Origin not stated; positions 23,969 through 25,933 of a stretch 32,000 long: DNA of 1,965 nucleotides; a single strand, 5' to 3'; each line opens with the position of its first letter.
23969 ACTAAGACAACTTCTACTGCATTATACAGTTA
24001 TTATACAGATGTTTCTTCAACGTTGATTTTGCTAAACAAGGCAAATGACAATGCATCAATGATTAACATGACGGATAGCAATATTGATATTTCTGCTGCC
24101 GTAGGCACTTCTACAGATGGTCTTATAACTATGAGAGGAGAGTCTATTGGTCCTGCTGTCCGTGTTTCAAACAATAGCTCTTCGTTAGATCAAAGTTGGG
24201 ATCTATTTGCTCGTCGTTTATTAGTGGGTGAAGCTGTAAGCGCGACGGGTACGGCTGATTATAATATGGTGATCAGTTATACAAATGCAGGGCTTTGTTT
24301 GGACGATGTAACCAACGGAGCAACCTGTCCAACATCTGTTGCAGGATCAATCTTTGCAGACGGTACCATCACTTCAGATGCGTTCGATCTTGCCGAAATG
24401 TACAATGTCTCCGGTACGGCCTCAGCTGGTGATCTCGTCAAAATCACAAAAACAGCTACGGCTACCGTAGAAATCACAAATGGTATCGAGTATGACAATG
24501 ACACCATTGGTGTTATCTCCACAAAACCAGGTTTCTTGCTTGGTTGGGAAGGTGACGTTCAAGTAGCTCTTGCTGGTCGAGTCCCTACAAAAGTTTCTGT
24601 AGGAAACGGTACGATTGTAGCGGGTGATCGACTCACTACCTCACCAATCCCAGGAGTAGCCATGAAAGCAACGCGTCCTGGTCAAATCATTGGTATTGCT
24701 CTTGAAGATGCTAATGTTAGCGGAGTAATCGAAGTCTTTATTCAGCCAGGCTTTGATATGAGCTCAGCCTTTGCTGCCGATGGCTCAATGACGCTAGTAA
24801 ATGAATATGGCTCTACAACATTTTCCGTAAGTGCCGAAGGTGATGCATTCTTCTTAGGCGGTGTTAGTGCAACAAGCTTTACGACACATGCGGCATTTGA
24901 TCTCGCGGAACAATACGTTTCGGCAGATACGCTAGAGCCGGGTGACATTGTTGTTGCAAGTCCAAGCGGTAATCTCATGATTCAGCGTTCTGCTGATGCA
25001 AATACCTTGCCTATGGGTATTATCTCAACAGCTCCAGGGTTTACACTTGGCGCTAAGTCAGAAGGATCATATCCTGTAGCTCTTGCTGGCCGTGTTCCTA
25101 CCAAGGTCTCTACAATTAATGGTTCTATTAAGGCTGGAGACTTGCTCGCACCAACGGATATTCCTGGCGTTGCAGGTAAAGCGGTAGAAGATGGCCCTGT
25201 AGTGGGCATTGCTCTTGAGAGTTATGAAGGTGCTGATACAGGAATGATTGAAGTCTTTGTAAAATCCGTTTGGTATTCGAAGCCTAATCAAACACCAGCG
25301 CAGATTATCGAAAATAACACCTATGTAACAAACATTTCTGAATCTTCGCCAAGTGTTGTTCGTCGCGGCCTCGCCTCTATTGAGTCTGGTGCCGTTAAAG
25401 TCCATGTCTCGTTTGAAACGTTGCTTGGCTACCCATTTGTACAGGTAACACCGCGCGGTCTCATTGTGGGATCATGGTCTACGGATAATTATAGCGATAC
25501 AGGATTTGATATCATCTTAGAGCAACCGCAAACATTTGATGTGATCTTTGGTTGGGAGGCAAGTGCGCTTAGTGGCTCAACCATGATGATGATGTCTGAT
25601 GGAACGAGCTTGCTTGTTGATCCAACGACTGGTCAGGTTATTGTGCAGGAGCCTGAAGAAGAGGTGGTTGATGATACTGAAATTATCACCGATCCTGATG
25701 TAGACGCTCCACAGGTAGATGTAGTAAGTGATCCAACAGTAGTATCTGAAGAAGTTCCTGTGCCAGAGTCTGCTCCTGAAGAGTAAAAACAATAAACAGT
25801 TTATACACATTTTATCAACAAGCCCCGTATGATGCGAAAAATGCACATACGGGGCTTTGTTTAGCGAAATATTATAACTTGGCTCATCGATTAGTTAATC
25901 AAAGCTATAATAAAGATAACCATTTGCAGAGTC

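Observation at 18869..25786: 2305-aa tail-fibre-like giant surface protein with an embedded beta-propeller and a duplicated C-terminal module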

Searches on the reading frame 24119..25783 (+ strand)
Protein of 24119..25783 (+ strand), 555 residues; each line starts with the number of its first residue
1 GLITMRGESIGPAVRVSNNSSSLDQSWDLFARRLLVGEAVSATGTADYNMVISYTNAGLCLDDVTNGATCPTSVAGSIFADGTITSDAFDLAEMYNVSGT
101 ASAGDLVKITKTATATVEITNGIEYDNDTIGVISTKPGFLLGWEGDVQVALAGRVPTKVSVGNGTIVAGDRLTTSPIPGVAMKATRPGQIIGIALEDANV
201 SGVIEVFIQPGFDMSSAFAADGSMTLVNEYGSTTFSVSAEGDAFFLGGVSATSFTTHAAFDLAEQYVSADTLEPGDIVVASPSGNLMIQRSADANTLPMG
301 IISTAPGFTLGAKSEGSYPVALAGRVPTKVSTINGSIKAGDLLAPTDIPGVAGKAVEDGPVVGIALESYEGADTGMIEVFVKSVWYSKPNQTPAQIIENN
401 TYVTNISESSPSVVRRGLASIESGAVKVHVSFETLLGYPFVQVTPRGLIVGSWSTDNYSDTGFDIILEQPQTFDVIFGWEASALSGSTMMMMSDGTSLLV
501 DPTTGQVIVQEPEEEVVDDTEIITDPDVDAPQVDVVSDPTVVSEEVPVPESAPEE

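Call 48: predict_structure(alignment_id=A2)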
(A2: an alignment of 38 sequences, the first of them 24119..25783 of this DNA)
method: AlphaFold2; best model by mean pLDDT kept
length: 555 residues; sequences in the alignment: 38
mean_pLDDT: 77.0   pTM: 0.38
mean pLDDT of the five models: 77.0, 76.9, 76.0, 75.8, 73.8
residues with pLDDT >= 90: 276; 70-90: 77; 50-70: 83; < 50: 119
segments of 3 or more residues with pLDDT < 50: 44-68, 73-76, 222-233, 235-257, 391-408, 516-543
pLDDT, mean of each block of 10 residues (from residue 1): 55 60 57 54 48 44 47 50 60 94 96 91 94 90 88 96 96 98 92 97 96 68 47 45 40 46 93 97 91 95 88 90 95 96 97 95 96 96 80 39 42 90 97 95 94 96 97 97 90 83 86 52 41 40 51 53
secondary structure, 60 per line:
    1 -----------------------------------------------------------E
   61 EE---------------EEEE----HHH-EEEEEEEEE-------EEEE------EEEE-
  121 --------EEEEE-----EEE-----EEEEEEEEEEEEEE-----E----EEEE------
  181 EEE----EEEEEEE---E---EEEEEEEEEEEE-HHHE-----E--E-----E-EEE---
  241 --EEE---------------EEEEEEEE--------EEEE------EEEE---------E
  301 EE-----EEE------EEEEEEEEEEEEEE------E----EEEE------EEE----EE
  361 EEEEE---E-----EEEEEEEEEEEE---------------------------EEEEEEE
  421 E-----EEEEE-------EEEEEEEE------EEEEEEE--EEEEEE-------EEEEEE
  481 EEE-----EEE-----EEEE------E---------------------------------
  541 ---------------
elements in order: E60-62 E78-81 E90-98 E106-109 E116-119 E129-133 E139-141 E147-160 E171-174 E181-183 E188-194 E202-213 E235-237 E243-245 E261-268 E277-280 E287-290 E300-302 E308-310 E317-330 E342-345 E352-354 E359-365 E375-386 E414-421 E427-431 E439-446 E453-459 E462-467 E475-483 E489-491 E497-500

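Call 50: fold_search(model_id=the predicted structure, library=pdb)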
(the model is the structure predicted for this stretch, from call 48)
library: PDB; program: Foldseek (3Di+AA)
matches with E <= 10: 600; with E <= 0.001: 1
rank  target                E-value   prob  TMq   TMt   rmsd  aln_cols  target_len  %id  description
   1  3suc                  5.5e-04  1.00  0.19  0.14   6.1       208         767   16  Crystal structure of the pre-mature bacteriophage phi29 gene product 12 (released 2011-08-03)
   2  6qvk_1e               1.1e-03  1.00  0.15  0.27   6.4       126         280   21  The cryo-EM structure of bacteriophage phi29 prohead (released 2019-06-12)
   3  6qvk_1f               2.9e-03  1.00  0.15  0.27   6.3       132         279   20  The cryo-EM structure of bacteriophage phi29 prohead (released 2019-06-12)
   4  8qsy_MJ               3.9e-03  1.00  0.16  0.59   6.4       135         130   16  Portal capsid interface of full Haloferax tailed virus 1. (released 2024-10-23)
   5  8hdt_G                4.3e-03  1.00  0.18  0.52   6.3       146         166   18  Cyanophage Pam3 capsid asymmetric unit (released 2023-01-18)
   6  8qsy_LJ               4.6e-03  1.00  0.15  0.59   6.4       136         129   18  Portal capsid interface of full Haloferax tailed virus 1. (released 2024-10-23)
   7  6qyy_B                5.0e-03  1.00  0.15  0.59   6.2       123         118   20  The crystal structure of head fiber gp8.5 N base in bacteriophage phi29 (released 2019-06-12)
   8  9ocb_J                6.8e-03  1.00  0.17  0.54   5.6       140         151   14  Sf11 capsid Icosahedral Reconstruction (released 2025-11-12)
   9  6qyy_A                8.3e-03  1.00  0.14  0.56   7.1       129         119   14  The crystal structure of head fiber gp8.5 N base in bacteriophage phi29 (released 2019-06-12)
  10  8pkh_FQ               1.3e-02  0.99  0.16  0.43  11.5       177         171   18  Borrelia bacteriophage BB1 procapsid, fivefold-symmetrized outer shell (released 2023-07-12)
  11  9ocb_K                2.2e-02  1.00  0.17  0.58   6.4       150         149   15  Sf11 capsid Icosahedral Reconstruction (released 2025-11-12)
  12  8pkh_DO               2.3e-02  0.99  0.16  0.48  12.3       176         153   16  Borrelia bacteriophage BB1 procapsid, fivefold-symmetrized outer shell (released 2023-07-12)
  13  8pkh_EB               2.9e-02  0.97  0.16  0.47  12.0       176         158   18  Borrelia bacteriophage BB1 procapsid, fivefold-symmetrized outer shell (released 2023-07-12)
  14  8pkh_EG               3.1e-02  0.99  0.15  0.39   6.8       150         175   15  Borrelia bacteriophage BB1 procapsid, fivefold-symmetrized outer shell (released 2023-07-12)
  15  8pkh_DX               3.2e-02  0.95  0.16  0.44  12.4       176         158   19  Borrelia bacteriophage BB1 procapsid, fivefold-symmetrized outer shell (released 2023-07-12)
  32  2vm9                  1.4e-01  0.72  0.11  0.23  13.6       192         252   16  Native structure of the recombinant discoidin II of Dictyostelium discoideum at 1.75 angstrom (released 2008-07-01)
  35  2ccv                  1.5e-01  1.00  0.11  0.54   3.8        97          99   11  Structure of Helix Pomatia agglutinin with zinc and N-acetyl-alpha-D- galactoseamine (GalNAc) (released 2006-05-15)
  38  4q56_A                1.9e-01  1.00  0.11  0.53   3.9        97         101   10  Structure of Helix aspersa agglutinin with natural glycosylation and N-acetyl-alpha-D-galactosamine (GalNAc) (released 2015-10-14)
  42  3wmp_A                2.4e-01  0.99  0.12  0.56   4.1        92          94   14  Crystal structure of SLL-2 (released 2015-01-14)
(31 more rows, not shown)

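Call 81: fold_search(model_id=the predicted structure, library=viral)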
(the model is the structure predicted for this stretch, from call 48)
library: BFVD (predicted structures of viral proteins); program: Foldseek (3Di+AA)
matches with E <= 10: 991; with E <= 0.001: 85
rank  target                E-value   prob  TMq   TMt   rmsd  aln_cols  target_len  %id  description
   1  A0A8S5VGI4            1.3e-10  1.00  0.21  0.65   9.5       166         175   30  Preneck appendage protein [Myoviridae sp. ctkfK18]
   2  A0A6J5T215            1.4e-10  1.00  0.22  0.24  30.0       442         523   20  Uncharacterized protein [uncultured Caudovirales phage]
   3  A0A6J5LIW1            2.1e-10  1.00  0.23  0.59   6.9       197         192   27  Uncharacterized protein [uncultured Caudovirales phage]
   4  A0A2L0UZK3            2.9e-10  1.00  0.22  0.20   8.2       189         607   33  Uncharacterized protein [Agrobacterium phage Atu_ph07]
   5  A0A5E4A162            3.2e-10  1.00  0.21  0.24  14.2       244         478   25  (no name in the UniProt tables at hand)
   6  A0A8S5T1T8            5.1e-10  1.00  0.21  0.64   6.4       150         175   33  Preneck appendage protein barrel, VIRAL PROTEIN.8A [Myoviridae sp. ctWb16]
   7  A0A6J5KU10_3          1.3e-09  1.00  0.22  0.11  16.2       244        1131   23  Uncharacterized protein [uncultured Caudovirales phage]
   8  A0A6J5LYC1            4.0e-09  1.00  0.21  0.08   8.0       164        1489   28  Uncharacterized protein [uncultured Caudovirales phage]
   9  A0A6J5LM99            4.0e-09  1.00  0.21  0.53   9.1       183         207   30  Uncharacterized protein [uncultured Caudovirales phage]
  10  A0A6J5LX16            4.2e-09  1.00  0.21  0.17   8.7       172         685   27  Uncharacterized protein [uncultured Caudovirales phage]
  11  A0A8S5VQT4            5.4e-09  1.00  0.22  0.33   5.3       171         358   26  (no name in the UniProt tables at hand)
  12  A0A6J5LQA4            6.0e-09  1.00  0.19  0.15  49.4       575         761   12  Uncharacterized protein [uncultured Caudovirales phage]
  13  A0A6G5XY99            6.3e-09  1.00  0.21  0.21   8.6       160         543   30  (no name in the UniProt tables at hand)
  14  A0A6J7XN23            6.3e-09  1.00  0.22  0.29   9.6       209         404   22  Major tropism determinant N-terminal domain-containing protein [uncultured Caudovirales phage]
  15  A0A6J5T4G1            9.8e-09  1.00  0.21  0.31  34.1       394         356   19  Uncharacterized protein [uncultured Caudovirales phage]
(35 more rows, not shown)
